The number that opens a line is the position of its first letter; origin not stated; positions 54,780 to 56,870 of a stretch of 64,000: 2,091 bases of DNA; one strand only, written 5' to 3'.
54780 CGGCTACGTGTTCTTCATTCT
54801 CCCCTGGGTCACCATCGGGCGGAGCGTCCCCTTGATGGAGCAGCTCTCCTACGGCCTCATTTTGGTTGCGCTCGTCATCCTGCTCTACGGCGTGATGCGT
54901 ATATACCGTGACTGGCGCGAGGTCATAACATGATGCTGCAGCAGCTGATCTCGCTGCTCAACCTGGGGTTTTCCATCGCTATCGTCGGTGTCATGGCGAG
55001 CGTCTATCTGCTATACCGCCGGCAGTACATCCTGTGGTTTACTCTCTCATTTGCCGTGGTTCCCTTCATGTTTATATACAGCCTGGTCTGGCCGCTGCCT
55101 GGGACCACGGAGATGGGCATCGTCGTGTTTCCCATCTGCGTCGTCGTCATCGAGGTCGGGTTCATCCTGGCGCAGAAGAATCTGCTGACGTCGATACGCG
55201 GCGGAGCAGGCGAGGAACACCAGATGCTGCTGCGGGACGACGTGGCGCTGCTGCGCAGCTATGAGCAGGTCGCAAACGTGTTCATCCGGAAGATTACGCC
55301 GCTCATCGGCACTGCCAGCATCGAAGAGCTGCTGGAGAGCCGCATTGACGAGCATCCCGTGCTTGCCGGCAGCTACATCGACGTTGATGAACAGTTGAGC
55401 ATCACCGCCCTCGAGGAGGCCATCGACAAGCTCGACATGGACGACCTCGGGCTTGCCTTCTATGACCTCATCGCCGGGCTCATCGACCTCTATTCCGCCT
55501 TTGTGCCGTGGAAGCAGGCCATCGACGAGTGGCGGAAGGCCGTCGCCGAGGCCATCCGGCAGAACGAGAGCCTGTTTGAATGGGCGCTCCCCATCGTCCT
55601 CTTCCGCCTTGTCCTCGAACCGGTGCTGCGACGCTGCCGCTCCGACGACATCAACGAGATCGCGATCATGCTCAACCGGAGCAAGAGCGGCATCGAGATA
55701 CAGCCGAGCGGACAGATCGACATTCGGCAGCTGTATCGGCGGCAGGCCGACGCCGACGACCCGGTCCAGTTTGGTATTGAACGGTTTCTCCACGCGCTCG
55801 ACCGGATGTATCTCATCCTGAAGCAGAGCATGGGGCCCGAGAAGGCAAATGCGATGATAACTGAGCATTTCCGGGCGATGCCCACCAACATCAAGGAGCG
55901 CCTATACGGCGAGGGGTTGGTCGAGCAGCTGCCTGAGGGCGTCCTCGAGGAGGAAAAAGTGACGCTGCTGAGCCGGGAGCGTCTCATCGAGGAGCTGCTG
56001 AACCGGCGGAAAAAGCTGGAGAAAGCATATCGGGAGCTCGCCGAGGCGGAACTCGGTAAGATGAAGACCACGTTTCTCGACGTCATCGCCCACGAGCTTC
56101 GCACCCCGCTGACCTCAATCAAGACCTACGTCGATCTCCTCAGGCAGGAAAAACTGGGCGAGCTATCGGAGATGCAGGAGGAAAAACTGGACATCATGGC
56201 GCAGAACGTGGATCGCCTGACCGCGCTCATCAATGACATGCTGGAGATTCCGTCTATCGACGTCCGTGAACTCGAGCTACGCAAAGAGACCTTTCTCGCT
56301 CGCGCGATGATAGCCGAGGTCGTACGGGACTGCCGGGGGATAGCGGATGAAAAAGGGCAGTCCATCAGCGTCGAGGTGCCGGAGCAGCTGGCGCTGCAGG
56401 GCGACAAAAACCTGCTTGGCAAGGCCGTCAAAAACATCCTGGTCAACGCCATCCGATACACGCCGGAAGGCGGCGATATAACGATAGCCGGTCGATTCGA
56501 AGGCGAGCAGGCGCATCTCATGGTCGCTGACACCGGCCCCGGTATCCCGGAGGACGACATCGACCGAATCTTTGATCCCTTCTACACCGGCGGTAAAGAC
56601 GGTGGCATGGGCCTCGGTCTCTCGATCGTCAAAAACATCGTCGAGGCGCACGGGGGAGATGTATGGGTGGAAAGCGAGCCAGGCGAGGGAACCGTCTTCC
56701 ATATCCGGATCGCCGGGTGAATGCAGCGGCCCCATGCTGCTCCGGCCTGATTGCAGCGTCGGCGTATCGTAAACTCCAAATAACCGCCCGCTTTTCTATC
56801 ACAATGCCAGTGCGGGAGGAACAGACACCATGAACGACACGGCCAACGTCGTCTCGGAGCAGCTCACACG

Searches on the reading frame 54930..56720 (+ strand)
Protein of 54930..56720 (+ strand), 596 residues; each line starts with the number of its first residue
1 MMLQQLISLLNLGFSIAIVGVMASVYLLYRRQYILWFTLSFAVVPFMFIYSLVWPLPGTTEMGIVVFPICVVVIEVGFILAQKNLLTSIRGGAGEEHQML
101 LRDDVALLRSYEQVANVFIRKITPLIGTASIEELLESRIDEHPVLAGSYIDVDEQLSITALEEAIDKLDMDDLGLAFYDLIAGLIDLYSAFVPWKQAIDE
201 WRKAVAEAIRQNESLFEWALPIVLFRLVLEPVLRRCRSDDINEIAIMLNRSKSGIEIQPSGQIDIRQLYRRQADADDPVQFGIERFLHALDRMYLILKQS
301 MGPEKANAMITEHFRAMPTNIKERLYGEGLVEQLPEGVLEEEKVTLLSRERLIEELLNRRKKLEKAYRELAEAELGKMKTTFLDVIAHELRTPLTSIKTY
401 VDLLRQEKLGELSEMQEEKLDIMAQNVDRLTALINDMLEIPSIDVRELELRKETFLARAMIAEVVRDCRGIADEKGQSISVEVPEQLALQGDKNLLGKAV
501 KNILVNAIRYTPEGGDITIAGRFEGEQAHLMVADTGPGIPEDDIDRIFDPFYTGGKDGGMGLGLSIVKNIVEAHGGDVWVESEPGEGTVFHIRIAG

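Call 25: search_protein_families(library=ncbifam, proteins=[window:54930-56720:+], max_evalue=0.01)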
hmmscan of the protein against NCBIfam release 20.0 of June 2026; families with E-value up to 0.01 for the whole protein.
window:54930-56720:+ (596 aa): 85 families (the best 25 are shown)
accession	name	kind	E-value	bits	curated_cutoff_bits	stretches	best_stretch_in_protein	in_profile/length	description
NF046044.1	PnpS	equivalog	7.6e-57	193.1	400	1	374-594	165-389/390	two-component system histidine kinase PnpS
TIGR02966.1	phoR_proteo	equivalog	5.1e-55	186.8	334.2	1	374-594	109-333/333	phosphate regulon sensor histidine kinase PhoR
NF041880.1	EPS_EpsF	equivalog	1.8e-47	162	900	1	377-592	272-489/492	response regulator EpsF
NF033092.0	HK_WalK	equivalog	3.8e-47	161.2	725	1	378-594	371-592/594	cell wall metabolism sensor histidine kinase WalK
NF033091.0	HK_VanS_ACDEFG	equivalog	3.9e-45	154.2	400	1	341-594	37-292/293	vancomycin resistance histidine kinase VanS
TIGR01386.1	cztS_silS_copS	subfamily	7e-43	147.3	292.55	1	380-594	242-456/457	heavy metal sensor histidine kinase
NF008468.0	PRK11360.1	equivalog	1.2e-42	146.1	646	1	372-593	393-605/616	two-component system sensor histidine kinase AtoS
NF041735.1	hist_kin_RppB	equivalog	1.8e-41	142.4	400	1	385-594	222-437/438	two-component system sensor histidine kinase RppB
NF006800.0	PRK09303.1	equivalog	7.9e-40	137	342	1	352-593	130-374/383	histidine kinase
TIGR02956.1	TMAO_torS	equivalog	8.9e-40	136.6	676.5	1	352-594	443-680/967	TMAO reductase system sensor histidine kinase/response regulator TorS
NF047874.1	MASE3_PAS_HK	subfamily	3.2e-38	131.9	560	1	358-594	376-623/655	MASE3 domain-containing sensor histidine kinase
NF007688.0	PRK10364.1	equivalog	4.9e-38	131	479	1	385-593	246-448/460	two-component system sensor histidine kinase ZraS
NF008312.0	PRK11100.1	equivalog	7.6e-38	130.5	356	1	364-594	240-472/477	two-component system sensor histidine kinase CreC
NF047465.1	hybrid_HK_LvrA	exception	5e-37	127.3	1200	1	351-594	176-420/819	hybrid histidine kinase/response regulator LvrA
NF050805.1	CellDivHKDivJCaul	equivalog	6.3e-37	127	1000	1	358-594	279-518/531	cell cycle sensor histidine kinase DivJ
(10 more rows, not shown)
